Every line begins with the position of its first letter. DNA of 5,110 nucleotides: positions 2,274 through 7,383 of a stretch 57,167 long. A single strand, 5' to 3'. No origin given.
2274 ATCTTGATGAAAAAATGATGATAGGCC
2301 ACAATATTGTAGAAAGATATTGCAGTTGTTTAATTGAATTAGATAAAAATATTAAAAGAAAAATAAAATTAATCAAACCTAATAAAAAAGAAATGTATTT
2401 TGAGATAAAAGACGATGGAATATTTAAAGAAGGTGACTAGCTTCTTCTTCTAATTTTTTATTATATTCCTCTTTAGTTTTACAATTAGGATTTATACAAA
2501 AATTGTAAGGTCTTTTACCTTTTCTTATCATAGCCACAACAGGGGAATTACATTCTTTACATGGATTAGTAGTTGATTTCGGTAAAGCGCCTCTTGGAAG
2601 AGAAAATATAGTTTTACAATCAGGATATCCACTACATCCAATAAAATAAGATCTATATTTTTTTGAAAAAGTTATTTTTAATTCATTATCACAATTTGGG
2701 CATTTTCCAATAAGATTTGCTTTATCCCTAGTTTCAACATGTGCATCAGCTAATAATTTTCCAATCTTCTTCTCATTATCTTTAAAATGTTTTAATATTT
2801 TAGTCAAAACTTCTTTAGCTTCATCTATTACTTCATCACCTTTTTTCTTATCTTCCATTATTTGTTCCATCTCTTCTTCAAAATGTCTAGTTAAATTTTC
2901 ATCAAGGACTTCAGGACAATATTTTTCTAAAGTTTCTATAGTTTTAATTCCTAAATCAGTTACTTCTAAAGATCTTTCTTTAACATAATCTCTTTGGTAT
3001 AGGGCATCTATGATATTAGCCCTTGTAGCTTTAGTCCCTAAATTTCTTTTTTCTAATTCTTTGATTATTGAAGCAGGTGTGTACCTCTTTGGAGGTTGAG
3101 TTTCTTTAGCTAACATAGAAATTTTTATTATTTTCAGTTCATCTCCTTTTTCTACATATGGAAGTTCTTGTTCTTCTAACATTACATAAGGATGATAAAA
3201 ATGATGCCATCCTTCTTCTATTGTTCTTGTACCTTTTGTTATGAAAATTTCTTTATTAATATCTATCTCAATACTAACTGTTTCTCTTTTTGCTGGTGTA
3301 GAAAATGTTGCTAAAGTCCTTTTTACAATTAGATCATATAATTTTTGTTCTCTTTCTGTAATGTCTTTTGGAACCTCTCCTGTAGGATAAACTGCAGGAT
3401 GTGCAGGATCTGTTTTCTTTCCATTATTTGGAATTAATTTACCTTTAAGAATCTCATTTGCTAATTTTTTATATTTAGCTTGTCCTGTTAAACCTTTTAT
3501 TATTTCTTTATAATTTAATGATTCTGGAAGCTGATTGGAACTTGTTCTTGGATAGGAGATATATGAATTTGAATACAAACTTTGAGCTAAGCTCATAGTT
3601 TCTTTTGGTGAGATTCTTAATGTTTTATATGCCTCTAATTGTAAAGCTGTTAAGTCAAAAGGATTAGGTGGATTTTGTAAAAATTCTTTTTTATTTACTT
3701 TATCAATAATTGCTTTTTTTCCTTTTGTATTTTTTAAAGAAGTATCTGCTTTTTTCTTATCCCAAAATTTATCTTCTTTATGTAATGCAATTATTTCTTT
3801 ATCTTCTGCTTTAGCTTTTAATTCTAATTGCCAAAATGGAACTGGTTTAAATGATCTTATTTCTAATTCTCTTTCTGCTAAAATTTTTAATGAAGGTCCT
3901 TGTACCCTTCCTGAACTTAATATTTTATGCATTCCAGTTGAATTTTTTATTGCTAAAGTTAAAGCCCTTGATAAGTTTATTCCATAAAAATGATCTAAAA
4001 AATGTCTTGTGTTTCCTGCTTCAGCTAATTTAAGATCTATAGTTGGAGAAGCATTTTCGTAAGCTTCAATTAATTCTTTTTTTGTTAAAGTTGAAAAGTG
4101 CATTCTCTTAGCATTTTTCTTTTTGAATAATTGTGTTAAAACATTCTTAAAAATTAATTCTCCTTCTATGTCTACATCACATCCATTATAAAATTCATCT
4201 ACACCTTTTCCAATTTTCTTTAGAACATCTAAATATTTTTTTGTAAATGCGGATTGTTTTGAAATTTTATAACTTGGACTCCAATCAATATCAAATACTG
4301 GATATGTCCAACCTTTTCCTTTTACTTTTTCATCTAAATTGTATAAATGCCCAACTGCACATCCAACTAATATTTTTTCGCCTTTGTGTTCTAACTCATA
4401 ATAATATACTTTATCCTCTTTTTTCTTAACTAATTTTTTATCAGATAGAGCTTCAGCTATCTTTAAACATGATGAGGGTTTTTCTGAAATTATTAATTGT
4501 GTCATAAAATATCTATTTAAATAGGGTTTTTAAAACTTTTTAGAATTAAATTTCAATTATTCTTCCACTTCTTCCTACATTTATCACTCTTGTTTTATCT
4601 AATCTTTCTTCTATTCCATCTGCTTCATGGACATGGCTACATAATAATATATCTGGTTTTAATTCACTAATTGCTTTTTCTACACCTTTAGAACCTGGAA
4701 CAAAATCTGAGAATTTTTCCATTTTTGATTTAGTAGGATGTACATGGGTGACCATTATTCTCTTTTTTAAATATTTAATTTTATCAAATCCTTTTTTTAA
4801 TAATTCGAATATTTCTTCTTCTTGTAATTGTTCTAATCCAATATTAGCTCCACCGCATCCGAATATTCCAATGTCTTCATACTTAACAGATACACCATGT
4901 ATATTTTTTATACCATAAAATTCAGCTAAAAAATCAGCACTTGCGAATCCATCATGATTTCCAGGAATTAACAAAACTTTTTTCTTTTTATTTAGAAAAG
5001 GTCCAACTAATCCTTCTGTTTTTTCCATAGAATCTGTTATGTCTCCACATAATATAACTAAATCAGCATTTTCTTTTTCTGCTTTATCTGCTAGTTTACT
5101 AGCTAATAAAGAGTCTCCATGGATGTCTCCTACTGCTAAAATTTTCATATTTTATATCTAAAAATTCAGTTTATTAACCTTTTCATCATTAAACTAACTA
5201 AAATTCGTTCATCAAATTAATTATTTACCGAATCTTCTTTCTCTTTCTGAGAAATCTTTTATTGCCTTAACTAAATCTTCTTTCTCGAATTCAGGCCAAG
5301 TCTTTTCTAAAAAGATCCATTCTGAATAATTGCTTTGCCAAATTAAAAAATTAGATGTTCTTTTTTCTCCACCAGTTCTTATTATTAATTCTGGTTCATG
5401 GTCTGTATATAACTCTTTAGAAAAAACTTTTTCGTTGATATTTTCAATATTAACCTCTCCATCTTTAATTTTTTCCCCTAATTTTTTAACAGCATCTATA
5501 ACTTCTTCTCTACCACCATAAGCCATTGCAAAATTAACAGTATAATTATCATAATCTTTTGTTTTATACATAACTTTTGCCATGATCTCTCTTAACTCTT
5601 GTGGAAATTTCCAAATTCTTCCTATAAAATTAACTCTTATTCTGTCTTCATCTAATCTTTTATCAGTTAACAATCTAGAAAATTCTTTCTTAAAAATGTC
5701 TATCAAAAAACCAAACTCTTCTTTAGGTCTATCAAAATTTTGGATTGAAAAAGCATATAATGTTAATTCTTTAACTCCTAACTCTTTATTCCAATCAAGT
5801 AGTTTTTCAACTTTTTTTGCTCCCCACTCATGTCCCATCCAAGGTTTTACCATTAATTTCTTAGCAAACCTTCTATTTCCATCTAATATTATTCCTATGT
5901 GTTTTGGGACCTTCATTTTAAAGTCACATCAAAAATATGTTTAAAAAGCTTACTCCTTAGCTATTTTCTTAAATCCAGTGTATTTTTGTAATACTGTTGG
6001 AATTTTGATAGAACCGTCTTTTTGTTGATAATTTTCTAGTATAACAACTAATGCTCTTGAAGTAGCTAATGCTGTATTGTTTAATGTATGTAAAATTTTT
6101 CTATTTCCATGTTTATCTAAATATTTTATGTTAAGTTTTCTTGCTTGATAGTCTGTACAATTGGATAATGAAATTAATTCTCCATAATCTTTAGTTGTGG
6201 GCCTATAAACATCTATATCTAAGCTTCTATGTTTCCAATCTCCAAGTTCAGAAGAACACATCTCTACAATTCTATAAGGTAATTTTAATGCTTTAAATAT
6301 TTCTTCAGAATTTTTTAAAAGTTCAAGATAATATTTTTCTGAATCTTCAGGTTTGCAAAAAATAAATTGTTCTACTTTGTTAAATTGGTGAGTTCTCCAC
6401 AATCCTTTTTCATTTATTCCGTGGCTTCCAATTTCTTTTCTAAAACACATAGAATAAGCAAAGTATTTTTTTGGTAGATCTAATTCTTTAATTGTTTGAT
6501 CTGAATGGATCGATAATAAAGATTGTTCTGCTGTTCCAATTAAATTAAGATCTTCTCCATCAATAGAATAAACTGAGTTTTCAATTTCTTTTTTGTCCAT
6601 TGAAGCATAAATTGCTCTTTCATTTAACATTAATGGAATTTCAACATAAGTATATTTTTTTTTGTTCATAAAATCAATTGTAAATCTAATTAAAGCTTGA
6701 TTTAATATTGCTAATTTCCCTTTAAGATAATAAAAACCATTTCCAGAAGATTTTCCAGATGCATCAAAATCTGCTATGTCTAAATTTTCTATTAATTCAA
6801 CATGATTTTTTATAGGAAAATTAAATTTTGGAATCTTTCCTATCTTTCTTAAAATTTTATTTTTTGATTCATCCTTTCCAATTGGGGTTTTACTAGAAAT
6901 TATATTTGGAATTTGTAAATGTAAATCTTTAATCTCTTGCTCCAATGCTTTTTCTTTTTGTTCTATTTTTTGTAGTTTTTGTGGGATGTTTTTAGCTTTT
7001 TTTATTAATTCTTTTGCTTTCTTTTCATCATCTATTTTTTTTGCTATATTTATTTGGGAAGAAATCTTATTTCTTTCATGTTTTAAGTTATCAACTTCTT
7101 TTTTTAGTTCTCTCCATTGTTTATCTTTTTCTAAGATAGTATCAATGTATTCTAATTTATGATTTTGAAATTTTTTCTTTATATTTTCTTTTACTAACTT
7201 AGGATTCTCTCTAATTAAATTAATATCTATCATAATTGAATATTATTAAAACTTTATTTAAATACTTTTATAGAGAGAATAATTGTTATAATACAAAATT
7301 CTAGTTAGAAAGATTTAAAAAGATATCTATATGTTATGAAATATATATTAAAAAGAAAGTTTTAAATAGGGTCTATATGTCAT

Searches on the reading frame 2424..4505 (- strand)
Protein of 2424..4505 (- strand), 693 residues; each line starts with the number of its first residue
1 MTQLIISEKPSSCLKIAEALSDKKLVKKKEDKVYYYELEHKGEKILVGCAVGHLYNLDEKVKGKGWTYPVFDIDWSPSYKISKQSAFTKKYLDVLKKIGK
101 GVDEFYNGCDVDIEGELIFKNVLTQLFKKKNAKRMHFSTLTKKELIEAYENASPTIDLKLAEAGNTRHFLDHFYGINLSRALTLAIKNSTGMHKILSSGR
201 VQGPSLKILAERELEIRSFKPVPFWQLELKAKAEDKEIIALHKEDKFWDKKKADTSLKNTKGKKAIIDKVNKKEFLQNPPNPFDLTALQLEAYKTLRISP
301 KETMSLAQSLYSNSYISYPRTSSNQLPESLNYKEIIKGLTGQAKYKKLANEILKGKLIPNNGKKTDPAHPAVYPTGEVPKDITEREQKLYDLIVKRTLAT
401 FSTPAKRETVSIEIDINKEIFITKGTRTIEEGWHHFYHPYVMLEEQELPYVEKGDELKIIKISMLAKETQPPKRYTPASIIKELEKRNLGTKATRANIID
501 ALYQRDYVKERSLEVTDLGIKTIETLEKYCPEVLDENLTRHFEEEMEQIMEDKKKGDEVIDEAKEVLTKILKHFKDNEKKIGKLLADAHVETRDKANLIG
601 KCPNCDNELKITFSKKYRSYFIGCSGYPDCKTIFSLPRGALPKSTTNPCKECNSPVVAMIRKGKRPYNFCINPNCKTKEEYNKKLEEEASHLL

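Call 11: search_protein_families(library=pfam, proteins=[window:2424-4505:-], max_evalue=0.01)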
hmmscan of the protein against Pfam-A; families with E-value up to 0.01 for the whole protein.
window:2424-4505:- (693 aa): 3 families
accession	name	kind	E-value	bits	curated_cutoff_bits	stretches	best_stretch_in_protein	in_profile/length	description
PF01131.25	Topoisom_bac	-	4.3e-119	398.6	35.1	1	156-560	2-410/411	DNA topoisomerase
PF01751.28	Toprim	-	3.3e-08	34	23.1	1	3-139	1-95/96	Toprim domain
PF01396.24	Zn_ribbon_Top1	-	1.9e-07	31.2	32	1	600-637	2-37/39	Topoisomerase DNA binding C4 zinc finger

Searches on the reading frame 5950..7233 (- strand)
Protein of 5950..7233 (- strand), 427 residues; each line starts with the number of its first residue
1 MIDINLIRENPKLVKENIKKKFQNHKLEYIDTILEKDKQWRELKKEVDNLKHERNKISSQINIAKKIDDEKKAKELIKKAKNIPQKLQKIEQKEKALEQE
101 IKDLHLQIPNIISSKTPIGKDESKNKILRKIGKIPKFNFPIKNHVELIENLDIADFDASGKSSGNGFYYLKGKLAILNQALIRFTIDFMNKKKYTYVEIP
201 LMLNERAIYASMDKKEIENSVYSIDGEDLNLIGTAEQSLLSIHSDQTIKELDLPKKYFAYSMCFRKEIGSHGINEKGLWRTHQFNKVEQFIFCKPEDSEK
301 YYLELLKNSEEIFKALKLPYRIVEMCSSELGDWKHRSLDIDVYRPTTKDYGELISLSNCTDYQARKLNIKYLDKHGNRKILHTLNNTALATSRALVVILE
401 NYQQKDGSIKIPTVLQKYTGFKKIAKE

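Call 11: search_protein_families(library=pfam, proteins=[window:5950-7233:-], max_evalue=0.01)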
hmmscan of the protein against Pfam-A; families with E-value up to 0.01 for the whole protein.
window:5950-7233:- (427 aa): 2 families
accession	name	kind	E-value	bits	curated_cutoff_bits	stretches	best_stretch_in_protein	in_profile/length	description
PF00587.30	tRNA-synt_2b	-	3.5e-34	118.9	29.3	1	226-402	8-179/179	tRNA synthetase class II core domain (G, H, P, S and T)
PF02403.27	Seryl_tRNA_N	-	2.3e-24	86.1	28.2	1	1-111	1-107/108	Seryl-tRNA synthetase N-terminal domain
